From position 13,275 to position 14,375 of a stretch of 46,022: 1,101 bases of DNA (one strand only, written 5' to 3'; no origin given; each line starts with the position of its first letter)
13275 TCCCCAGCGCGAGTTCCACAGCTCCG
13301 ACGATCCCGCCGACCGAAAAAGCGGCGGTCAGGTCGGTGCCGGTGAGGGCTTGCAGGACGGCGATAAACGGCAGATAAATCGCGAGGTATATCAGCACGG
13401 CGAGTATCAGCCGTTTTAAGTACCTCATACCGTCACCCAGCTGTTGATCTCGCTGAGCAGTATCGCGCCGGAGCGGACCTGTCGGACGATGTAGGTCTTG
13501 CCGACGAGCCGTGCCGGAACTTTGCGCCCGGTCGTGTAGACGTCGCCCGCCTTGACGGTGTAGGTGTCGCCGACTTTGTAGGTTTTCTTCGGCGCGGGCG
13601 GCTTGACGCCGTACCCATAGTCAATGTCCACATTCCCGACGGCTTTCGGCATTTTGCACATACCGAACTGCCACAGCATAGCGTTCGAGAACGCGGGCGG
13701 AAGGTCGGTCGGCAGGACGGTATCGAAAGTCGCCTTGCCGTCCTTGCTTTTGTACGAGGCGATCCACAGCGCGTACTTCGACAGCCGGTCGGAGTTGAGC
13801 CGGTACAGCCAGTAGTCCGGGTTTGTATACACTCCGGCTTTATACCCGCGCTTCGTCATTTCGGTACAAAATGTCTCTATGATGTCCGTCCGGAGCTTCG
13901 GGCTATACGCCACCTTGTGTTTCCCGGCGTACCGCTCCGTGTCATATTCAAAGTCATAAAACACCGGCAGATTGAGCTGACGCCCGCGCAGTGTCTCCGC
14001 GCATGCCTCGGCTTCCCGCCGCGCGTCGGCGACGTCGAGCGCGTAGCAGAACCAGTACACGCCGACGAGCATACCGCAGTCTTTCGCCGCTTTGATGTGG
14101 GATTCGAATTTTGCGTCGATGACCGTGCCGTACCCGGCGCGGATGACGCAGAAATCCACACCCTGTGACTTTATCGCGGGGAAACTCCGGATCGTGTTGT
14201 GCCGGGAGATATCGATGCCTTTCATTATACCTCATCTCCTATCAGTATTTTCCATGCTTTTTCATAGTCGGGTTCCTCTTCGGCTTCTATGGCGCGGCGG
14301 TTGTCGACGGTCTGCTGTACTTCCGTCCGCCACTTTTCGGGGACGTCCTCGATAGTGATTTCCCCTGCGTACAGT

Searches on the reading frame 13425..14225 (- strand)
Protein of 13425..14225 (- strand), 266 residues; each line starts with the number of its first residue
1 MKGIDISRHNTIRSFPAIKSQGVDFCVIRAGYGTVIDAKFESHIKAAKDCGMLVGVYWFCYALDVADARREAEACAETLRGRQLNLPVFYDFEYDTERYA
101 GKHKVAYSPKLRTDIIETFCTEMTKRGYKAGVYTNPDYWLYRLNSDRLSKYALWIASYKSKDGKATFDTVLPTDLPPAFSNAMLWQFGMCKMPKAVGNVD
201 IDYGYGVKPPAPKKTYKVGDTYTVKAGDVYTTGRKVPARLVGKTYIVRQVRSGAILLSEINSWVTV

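Call 62: search_protein_families(library=phrogs, proteins=[window:13425-14225:-], max_evalue=0.001)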
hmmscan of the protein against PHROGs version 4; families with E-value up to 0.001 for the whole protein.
window:13425-14225:- (266 aa): 4 families
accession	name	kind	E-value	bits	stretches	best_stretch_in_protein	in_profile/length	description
phrog_291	-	lysis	8.2e-42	144.6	1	1-263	113-344/509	endolysin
phrog_6745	-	lysis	5.1e-40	138.5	1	1-172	4-168/396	endolysin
phrog_6219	-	lysis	1.8e-23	84.6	1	1-209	2-191/326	endolysin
phrog_3084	-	lysis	2.1e-13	51.1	1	3-203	161-352/468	endolysin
